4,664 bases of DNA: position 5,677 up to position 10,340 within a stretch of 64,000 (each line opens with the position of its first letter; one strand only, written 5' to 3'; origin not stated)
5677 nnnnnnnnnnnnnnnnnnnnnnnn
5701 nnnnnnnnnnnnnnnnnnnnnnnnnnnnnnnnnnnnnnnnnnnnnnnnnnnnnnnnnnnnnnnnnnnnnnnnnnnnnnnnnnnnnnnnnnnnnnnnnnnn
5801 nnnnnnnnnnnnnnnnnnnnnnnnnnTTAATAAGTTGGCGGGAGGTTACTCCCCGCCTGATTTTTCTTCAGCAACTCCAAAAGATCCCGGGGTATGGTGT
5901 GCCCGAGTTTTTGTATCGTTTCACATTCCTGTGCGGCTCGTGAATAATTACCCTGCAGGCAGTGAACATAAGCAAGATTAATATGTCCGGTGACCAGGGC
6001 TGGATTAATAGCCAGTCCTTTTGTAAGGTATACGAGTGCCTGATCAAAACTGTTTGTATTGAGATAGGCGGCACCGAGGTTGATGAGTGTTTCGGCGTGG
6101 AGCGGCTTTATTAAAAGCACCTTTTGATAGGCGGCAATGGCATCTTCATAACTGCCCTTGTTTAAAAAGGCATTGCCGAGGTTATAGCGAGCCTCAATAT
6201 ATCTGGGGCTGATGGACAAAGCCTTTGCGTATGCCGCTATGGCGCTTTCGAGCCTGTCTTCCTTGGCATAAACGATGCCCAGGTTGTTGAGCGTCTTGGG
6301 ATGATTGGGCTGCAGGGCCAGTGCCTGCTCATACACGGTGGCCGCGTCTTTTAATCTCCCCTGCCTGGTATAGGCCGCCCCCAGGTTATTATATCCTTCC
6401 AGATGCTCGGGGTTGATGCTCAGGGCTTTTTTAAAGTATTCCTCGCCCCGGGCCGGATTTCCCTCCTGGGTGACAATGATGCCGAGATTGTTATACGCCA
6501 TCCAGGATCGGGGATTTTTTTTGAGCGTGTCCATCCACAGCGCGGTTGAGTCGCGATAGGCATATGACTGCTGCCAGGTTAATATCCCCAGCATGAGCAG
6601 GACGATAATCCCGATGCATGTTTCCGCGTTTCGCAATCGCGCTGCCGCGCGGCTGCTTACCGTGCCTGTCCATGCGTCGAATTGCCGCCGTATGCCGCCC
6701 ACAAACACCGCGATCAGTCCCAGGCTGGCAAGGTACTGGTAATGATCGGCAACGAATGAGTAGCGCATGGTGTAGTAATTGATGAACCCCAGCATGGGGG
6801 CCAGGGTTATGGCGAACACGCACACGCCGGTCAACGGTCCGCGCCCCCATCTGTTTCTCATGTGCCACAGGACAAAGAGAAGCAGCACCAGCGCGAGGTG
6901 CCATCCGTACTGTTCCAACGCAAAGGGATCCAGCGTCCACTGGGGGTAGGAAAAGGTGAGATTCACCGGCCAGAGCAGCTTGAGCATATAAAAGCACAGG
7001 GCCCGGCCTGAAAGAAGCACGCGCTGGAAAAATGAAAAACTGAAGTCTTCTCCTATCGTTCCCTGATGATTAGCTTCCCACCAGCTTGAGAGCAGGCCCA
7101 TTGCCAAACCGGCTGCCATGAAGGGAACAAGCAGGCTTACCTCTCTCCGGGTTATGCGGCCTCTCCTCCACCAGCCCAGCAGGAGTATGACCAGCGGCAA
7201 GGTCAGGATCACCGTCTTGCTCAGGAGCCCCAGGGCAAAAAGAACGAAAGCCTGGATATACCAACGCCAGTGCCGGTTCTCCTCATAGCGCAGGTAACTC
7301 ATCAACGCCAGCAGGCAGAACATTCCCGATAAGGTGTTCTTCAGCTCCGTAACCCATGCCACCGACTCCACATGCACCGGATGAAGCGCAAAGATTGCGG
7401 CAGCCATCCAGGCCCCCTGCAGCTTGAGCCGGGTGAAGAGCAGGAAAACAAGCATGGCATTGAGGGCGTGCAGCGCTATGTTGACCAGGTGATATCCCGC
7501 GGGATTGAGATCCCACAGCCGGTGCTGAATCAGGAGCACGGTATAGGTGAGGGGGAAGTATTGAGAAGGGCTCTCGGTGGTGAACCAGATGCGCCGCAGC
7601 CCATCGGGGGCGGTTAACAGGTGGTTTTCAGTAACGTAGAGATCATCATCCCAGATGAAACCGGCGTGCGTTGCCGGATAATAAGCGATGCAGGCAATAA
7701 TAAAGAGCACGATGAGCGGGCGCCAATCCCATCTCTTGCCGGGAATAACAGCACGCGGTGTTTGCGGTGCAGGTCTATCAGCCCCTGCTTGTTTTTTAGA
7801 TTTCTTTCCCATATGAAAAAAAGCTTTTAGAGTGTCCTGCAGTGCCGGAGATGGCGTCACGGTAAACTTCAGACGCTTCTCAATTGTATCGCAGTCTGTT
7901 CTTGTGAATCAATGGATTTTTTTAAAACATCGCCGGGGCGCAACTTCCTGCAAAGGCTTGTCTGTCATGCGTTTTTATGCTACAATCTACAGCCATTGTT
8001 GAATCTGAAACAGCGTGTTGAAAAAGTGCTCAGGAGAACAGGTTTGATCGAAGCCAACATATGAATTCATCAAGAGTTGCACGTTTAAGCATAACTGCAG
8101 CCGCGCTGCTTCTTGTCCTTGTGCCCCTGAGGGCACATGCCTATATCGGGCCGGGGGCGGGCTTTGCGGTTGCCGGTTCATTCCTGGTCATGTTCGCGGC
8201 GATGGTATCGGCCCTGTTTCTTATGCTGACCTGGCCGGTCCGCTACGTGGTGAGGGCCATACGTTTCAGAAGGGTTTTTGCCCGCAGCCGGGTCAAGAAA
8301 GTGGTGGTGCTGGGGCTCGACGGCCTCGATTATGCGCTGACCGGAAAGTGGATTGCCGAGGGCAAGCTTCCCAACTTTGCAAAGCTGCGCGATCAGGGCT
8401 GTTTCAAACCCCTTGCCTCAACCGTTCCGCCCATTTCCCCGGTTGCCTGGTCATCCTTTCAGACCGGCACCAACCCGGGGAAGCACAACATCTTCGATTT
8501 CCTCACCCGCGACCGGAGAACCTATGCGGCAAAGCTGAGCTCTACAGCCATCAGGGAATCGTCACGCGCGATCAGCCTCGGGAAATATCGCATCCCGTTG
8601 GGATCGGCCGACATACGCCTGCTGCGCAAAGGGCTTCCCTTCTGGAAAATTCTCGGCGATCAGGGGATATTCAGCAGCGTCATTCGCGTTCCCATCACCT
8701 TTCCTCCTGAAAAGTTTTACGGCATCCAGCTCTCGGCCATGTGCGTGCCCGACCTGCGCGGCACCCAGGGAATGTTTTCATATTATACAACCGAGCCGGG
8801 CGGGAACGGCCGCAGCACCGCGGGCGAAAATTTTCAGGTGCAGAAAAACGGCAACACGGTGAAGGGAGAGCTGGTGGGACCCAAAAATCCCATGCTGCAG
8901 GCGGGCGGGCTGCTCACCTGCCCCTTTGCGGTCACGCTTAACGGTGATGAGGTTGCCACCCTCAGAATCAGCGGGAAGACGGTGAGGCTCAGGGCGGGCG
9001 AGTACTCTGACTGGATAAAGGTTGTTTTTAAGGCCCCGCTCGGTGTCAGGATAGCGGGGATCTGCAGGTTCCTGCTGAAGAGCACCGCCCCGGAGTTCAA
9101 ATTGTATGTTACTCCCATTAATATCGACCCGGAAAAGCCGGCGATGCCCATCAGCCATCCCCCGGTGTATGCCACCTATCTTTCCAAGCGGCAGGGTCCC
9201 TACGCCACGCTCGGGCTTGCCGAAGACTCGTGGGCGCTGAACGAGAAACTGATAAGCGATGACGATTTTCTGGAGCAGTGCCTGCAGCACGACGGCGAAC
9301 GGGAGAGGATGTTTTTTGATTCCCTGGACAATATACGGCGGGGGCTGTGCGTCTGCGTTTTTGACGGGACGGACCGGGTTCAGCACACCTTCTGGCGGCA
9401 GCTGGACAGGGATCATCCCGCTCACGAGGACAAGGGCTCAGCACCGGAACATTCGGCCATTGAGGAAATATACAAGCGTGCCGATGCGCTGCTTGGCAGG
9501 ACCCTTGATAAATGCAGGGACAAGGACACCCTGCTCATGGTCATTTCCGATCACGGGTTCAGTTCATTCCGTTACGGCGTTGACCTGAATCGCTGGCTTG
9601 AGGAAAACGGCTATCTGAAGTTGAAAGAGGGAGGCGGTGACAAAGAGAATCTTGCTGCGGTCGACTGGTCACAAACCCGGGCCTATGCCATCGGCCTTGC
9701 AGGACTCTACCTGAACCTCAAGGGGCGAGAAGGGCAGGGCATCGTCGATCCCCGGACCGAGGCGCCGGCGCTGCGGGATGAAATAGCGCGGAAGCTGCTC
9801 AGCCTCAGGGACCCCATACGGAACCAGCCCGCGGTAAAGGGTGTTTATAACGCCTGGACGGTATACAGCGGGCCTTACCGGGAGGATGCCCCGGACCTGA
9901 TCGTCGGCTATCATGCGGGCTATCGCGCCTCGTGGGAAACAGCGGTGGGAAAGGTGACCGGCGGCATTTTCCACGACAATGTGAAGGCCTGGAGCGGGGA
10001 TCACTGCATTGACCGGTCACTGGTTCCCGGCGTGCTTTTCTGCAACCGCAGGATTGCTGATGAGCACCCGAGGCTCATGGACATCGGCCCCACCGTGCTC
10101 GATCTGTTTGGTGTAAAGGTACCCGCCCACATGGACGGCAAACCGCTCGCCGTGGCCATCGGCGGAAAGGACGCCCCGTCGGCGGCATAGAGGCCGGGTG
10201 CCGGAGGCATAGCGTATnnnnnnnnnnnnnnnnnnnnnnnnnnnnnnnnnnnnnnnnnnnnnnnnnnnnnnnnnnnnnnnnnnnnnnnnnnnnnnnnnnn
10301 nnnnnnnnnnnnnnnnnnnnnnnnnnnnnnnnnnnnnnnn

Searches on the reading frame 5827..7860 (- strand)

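Call 66: search_protein_families(library=pfam, proteins=[window:5827-7860:-], max_evalue=0.00001)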
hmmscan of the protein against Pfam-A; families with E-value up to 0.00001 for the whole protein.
window:5827-7860:- (677 aa): 18 families
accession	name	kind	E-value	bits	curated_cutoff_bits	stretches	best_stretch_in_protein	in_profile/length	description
PF00515.34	TPR_1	-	9e-41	136.5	27.8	3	488-520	2-34/34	Tetratricopeptide repeat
PF07719.23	TPR_2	-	2.7e-37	124.2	27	1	488-520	2-34/34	Tetratricopeptide repeat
PF13424.12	TPR_12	-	1.6e-29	102.3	30.1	4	490-551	6-75/77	Tetratricopeptide repeat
PF13414.12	TPR_11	-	1.7e-29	101.6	26.8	3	531-569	4-42/42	TPR repeat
PF13431.12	TPR_17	-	2.3e-29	99.6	24.4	0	510-541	2-33/34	Tetratricopeptide repeat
PF13181.12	TPR_8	-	1.8e-28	96.7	25.7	0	556-586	2-32/34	Tetratricopeptide repeat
PF14559.12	TPR_19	-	1.3e-24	86.7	25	3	465-521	3-59/68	Tetratricopeptide repeat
PF13432.12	TPR_16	-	1.3e-24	86.7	32.7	1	494-552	4-62/65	Tetratricopeptide repeat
PF13374.12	TPR_10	-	2.3e-20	72.3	27.5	0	490-516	5-31/42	Tetratricopeptide repeat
PF13176.12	TPR_7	-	8.6e-19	66.4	27.9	0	491-521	3-35/36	Tetratricopeptide repeat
PF13428.12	TPR_14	-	1e-18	66.4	23.5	0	490-528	4-42/44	Tetratricopeptide repeat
PF13371.12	TPR_9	-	2.2e-15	56.8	35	1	493-553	1-61/73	Tetratricopeptide repeat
PF23914.1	TPR_CcmH_CycH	-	8.2e-09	35.9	42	0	446-552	43-152/158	Cytochrome c-type biogenesis protein H TPR domain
PF25063.1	ARM_TT21_C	-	3.2e-08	34.1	35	0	451-518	96-160/209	Tetratricopeptide repeat protein 21 C-terminal ARM domain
PF13174.12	TPR_6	-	2.8e-07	31.2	26.3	0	556-582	1-27/33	Tetratricopeptide repeat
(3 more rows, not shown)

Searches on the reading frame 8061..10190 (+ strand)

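Call 30: search_protein_families(library=pfam, proteins=[window:8061-10190:+], max_evalue=0.01)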
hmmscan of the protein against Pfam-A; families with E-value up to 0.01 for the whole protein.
window:8061-10190:+ (709 aa): 2 families
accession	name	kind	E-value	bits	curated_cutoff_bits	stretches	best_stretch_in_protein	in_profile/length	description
PF01663.27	Phosphodiest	-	3.3e-31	109.6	23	2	416-622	157-322/342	Type I phosphodiesterase / nucleotide pyrophosphatase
PF00884.28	Sulfatase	-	0.0088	15.8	25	0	472-506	211-249/301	Sulfatase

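Call 70: search_protein_families(library=ncbifam, proteins=[window:8061-10190:+], max_evalue=0.001)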
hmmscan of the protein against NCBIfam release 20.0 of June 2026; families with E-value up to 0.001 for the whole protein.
window:8061-10190:+ (709 aa): 1 family
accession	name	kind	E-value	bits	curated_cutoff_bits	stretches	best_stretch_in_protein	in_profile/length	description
TIGR02335.1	hydr_PhnA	equivalog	0.00029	20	407.55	1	79-152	13-86/408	phosphonoacetate hydrolase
